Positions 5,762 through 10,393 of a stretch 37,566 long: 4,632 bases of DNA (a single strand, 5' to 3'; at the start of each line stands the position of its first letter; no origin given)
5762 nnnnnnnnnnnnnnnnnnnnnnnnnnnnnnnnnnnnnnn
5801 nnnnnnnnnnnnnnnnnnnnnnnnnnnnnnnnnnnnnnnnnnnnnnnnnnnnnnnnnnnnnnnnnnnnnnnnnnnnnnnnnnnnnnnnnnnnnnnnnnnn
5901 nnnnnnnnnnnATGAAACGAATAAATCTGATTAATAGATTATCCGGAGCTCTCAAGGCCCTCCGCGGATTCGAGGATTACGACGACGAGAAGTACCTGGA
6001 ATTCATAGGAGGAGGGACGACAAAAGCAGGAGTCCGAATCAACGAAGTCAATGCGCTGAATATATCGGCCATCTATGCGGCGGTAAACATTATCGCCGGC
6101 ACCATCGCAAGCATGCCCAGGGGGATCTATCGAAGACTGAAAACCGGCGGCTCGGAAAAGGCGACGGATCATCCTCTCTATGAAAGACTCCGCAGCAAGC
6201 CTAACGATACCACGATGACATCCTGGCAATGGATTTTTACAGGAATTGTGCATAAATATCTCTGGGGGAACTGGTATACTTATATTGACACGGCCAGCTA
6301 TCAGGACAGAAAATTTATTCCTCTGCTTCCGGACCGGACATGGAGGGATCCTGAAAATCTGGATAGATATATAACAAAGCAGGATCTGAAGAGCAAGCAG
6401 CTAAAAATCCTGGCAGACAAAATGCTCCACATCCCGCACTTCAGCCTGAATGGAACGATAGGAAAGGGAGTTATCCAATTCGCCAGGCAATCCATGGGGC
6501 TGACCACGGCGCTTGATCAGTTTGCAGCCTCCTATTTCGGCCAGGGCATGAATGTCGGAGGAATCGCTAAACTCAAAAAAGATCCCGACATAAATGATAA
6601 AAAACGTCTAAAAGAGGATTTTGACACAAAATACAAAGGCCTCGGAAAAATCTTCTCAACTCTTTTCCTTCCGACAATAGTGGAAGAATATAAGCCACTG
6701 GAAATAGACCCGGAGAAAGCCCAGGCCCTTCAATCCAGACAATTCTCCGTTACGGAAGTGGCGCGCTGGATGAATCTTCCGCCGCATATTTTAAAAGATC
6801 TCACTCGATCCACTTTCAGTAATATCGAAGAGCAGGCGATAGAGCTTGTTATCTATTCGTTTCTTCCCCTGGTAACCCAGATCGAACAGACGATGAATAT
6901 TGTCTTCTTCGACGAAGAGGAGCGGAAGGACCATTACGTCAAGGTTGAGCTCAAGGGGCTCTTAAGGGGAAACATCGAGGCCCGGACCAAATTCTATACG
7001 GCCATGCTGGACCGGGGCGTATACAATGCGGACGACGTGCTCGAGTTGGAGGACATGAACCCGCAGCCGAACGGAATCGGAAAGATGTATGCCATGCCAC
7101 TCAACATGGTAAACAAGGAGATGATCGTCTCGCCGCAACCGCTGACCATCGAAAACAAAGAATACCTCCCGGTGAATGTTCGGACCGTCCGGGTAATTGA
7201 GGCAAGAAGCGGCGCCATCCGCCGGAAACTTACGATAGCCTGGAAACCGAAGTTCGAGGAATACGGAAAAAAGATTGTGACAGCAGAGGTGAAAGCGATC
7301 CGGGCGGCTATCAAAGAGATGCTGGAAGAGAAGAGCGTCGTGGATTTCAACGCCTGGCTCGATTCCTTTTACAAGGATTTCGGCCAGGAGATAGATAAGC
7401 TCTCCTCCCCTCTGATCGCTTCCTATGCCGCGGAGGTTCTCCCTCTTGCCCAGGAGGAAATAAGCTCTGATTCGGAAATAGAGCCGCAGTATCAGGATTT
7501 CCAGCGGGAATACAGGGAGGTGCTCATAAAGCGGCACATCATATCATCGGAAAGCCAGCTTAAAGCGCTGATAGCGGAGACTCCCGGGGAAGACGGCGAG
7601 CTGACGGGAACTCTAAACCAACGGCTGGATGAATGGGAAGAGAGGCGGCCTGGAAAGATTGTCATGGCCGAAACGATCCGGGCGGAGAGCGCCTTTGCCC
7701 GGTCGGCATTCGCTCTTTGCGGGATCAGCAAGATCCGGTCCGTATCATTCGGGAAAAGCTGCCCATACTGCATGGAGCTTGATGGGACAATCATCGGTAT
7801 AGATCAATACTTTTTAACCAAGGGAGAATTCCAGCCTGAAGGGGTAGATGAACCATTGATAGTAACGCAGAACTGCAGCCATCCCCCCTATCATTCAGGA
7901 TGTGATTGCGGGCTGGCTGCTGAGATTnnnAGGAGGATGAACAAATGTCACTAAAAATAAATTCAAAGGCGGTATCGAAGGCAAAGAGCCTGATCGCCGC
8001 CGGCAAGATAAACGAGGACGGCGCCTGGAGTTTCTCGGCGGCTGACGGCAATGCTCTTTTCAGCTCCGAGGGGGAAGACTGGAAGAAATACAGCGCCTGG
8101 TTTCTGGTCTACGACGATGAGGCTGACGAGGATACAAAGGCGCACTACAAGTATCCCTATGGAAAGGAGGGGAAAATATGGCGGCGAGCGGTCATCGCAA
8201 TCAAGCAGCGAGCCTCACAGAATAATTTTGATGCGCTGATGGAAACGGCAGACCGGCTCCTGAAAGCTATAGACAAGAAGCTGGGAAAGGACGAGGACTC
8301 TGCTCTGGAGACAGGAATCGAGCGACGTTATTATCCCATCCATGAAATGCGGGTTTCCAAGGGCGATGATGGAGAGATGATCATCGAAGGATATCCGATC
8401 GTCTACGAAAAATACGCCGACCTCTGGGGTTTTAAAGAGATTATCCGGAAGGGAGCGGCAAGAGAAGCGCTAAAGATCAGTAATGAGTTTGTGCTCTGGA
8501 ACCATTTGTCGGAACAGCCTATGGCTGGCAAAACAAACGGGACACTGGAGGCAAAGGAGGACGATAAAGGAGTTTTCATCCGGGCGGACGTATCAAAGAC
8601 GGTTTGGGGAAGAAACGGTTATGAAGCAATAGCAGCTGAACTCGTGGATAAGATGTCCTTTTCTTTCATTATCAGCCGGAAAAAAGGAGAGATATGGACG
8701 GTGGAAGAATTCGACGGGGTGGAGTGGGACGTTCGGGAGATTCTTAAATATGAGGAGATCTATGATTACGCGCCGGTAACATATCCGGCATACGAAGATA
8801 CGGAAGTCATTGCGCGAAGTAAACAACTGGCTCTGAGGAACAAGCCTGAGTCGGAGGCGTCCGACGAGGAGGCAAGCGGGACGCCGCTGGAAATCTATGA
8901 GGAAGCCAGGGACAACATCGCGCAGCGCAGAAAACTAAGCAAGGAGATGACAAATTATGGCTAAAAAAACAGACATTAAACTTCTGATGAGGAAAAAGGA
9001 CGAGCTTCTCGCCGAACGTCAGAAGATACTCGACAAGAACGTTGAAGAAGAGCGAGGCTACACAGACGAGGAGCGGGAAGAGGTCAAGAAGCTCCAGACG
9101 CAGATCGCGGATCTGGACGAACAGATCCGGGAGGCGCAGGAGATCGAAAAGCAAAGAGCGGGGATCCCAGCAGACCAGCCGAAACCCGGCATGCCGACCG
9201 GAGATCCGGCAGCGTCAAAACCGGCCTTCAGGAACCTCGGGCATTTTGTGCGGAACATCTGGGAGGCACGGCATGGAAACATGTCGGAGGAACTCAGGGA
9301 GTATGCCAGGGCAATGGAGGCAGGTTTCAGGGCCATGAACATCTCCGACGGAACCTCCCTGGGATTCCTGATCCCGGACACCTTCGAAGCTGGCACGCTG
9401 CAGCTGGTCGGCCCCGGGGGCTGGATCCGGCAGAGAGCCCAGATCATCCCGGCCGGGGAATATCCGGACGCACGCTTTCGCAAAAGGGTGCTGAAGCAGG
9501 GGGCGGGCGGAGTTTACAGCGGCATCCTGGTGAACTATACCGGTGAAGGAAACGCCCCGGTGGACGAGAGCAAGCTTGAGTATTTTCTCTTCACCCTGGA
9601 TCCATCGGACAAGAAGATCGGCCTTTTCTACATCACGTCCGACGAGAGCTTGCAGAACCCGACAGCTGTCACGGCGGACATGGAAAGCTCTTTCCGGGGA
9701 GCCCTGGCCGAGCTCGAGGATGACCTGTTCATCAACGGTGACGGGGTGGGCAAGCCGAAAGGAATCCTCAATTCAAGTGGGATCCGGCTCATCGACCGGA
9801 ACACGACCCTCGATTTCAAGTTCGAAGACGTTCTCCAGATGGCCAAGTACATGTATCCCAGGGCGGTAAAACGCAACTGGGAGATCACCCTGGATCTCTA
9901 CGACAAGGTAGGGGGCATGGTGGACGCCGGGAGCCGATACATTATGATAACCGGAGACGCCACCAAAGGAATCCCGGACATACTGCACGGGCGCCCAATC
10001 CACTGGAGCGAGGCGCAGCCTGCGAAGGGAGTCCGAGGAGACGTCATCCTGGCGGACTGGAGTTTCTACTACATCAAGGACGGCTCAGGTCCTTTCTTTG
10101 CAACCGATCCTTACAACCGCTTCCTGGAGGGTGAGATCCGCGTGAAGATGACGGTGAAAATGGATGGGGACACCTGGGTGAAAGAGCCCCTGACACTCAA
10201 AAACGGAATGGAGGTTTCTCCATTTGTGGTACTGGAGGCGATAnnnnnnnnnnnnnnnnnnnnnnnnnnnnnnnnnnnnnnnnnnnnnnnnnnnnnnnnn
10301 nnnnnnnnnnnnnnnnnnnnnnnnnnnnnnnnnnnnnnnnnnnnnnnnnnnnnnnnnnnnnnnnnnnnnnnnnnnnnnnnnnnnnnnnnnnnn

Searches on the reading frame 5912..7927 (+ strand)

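Call 71: search_protein_families(library=pfam, proteins=[window:5912-7927:+], max_evalue=0.01)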
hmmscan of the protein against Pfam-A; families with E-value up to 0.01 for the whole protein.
window:5912-7927:+ (672 aa): 1 family
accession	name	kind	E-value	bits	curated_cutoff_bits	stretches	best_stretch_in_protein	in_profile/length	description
PF04860.17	Phage_portal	-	2.8e-74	250.6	39.1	1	52-381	1-321/321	Phage portal protein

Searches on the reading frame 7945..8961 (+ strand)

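Call 95: search_protein_families(library=pfam, proteins=[window:7945-8961:+], max_evalue=0.01)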
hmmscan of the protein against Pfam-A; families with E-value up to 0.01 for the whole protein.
window:7945-8961:+ (339 aa): 1 family
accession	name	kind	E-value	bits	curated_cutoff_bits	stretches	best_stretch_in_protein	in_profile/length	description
PF04586.22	Peptidase_S78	-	1.4e-27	97.3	21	1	137-296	5-160/165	Caudovirus prohead serine protease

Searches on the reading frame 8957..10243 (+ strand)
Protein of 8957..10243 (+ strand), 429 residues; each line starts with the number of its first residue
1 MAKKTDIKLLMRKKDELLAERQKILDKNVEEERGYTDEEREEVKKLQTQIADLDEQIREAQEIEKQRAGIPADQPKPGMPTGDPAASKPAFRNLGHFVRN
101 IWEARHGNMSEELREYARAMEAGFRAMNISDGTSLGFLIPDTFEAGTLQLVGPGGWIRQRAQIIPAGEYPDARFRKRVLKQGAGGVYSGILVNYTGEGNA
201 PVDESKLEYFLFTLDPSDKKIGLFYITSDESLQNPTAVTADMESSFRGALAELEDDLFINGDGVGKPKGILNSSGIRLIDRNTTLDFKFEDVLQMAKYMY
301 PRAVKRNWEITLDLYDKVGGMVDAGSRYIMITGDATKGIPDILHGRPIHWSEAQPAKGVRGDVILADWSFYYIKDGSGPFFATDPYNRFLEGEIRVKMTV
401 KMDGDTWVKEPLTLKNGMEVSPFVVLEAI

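Call 95: search_protein_families(library=pfam, proteins=[window:8957-10243:+], max_evalue=0.01)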
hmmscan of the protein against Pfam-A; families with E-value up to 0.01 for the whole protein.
window:8957-10243:+ (429 aa): 1 family
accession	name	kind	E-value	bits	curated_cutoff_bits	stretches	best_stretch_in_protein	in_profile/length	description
PF05065.19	Phage_capsid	-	8.4e-22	78.3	24.2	1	136-412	2-275/280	Phage capsid family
